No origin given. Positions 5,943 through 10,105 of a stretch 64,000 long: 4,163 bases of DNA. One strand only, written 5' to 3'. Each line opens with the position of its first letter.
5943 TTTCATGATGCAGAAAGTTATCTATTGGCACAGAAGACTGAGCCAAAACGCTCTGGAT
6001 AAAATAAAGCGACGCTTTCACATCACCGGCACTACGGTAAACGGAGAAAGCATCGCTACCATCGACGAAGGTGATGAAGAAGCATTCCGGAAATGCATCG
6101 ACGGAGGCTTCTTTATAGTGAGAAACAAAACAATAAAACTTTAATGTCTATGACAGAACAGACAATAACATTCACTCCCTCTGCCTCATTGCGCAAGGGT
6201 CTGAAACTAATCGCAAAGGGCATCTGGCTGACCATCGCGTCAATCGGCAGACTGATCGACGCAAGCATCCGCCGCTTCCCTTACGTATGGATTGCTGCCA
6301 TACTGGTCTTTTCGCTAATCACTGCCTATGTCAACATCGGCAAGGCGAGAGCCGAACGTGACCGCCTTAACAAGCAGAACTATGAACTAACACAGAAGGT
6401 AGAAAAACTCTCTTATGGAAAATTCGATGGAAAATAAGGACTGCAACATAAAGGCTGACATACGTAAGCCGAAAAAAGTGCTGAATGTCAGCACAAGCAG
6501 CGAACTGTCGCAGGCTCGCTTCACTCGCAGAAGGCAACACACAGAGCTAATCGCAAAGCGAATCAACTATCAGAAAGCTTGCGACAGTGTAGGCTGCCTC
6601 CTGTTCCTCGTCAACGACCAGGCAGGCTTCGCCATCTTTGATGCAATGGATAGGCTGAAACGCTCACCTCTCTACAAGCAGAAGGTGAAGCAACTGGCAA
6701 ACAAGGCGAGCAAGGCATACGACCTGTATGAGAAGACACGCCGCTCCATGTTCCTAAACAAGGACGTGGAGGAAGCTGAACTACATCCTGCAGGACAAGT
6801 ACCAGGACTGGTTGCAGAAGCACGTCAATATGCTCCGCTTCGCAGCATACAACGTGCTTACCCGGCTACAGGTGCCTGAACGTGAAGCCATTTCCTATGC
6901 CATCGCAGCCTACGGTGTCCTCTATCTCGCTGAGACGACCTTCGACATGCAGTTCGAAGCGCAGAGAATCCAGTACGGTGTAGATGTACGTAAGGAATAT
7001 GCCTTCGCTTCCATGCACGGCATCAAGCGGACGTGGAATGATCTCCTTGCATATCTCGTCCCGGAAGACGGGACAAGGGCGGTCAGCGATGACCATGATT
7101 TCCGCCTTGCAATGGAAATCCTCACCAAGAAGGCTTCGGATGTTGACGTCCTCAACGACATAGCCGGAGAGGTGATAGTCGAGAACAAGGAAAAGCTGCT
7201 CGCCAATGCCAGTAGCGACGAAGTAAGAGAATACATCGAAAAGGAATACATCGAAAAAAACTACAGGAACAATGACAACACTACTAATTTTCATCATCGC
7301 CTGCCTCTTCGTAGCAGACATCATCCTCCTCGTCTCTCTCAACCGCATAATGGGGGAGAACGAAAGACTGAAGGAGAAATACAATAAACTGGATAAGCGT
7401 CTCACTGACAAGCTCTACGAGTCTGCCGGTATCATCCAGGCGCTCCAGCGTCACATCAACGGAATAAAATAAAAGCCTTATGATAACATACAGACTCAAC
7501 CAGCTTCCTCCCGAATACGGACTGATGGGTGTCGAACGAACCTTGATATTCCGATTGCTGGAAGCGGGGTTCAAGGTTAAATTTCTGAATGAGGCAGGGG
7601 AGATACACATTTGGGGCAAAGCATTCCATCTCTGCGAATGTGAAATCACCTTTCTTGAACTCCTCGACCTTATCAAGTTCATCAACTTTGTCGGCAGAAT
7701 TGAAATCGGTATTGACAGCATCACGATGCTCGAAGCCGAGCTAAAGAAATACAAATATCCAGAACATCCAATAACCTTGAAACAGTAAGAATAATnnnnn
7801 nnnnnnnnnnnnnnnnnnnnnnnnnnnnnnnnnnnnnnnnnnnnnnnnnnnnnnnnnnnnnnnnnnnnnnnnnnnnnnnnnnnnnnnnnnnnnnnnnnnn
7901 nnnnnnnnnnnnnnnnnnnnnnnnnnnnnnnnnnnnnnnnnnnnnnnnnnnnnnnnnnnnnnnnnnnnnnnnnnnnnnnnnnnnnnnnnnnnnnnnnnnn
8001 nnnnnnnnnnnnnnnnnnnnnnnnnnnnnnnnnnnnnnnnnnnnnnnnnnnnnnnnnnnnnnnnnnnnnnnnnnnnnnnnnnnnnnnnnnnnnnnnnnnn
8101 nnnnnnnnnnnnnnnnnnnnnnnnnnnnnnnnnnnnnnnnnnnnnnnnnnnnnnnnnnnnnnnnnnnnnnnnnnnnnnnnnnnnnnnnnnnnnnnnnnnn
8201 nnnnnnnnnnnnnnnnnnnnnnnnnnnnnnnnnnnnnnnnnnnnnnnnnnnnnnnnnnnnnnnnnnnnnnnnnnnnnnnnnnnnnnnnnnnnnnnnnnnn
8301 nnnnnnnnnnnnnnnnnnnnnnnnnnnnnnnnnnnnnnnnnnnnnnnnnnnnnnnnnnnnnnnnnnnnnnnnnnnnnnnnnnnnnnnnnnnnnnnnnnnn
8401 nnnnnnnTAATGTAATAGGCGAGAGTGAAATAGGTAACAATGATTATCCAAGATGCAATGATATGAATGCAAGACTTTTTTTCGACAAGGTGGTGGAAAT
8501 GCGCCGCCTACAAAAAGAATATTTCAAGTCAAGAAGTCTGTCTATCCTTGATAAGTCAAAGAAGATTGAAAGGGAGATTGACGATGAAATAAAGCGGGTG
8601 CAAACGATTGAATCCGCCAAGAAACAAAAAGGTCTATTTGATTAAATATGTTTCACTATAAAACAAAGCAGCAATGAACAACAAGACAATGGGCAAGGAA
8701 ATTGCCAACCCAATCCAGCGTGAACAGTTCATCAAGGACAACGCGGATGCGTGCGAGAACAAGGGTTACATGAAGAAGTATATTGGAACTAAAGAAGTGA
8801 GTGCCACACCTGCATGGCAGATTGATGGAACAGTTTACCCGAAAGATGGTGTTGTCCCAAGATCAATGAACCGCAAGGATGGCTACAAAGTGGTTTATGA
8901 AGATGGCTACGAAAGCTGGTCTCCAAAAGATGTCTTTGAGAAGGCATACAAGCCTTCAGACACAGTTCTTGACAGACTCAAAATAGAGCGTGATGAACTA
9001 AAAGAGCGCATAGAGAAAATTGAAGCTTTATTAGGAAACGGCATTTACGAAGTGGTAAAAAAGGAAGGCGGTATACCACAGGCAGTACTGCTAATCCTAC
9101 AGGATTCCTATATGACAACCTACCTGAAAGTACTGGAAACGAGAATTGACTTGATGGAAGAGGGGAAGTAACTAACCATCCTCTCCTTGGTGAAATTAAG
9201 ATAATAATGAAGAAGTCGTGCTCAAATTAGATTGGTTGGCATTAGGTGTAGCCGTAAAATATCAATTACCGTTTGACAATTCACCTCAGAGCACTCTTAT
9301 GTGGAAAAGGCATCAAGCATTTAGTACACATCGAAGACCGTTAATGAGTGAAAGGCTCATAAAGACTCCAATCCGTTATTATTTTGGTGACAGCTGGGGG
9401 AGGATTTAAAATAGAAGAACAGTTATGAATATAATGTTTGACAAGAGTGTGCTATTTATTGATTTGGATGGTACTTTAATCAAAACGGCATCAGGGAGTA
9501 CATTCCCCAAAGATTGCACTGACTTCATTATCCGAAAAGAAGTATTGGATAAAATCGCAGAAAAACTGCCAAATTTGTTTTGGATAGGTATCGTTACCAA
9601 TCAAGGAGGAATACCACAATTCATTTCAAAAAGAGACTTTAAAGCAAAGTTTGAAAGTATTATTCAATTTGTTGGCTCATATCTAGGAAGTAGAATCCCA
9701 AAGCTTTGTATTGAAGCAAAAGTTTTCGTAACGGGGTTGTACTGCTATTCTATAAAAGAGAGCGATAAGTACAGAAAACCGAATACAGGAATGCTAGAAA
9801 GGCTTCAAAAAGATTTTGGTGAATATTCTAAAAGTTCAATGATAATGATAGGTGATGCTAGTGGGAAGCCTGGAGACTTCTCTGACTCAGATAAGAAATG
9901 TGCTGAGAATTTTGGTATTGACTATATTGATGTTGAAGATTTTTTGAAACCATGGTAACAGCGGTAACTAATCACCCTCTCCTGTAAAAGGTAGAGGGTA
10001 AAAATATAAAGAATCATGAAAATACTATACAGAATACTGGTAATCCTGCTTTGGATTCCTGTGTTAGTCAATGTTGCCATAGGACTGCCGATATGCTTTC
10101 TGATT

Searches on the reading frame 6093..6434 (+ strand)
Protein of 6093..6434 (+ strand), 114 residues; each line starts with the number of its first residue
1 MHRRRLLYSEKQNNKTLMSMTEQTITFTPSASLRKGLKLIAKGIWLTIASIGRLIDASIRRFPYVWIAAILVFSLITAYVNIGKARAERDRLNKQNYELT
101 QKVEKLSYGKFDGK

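Call 55: search_protein_families(library=phrogs, proteins=[window:6093-6434:+], max_evalue=0.001)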
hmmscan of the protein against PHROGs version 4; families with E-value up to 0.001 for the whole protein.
window:6093-6434:+ (114 aa): 1 family
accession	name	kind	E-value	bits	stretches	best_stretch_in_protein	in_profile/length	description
phrog_32771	-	unknown function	1.8e-10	42.2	1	46-107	32-93/98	-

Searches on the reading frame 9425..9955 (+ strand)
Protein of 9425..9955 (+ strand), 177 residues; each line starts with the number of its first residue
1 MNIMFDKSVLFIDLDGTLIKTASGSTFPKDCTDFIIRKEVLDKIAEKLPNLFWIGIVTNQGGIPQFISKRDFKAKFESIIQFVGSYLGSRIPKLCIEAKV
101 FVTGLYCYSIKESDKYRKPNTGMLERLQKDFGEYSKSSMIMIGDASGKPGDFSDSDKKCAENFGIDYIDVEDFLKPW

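Call 54: search_protein_families(library=pfam, proteins=[window:9425-9955:+], max_evalue=0.001)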
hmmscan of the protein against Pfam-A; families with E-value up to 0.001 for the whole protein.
window:9425-9955:+ (177 aa): 2 families
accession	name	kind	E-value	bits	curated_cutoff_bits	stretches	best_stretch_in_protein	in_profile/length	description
PF08645.17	PNK3P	-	4.7e-28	98.4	22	1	9-173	2-160/161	Polynucleotide kinase 3 phosphatase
PF13242.12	Hydrolase_like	-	9.8e-05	22.6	22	0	116-168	2-46/75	HAD-hyrolase-like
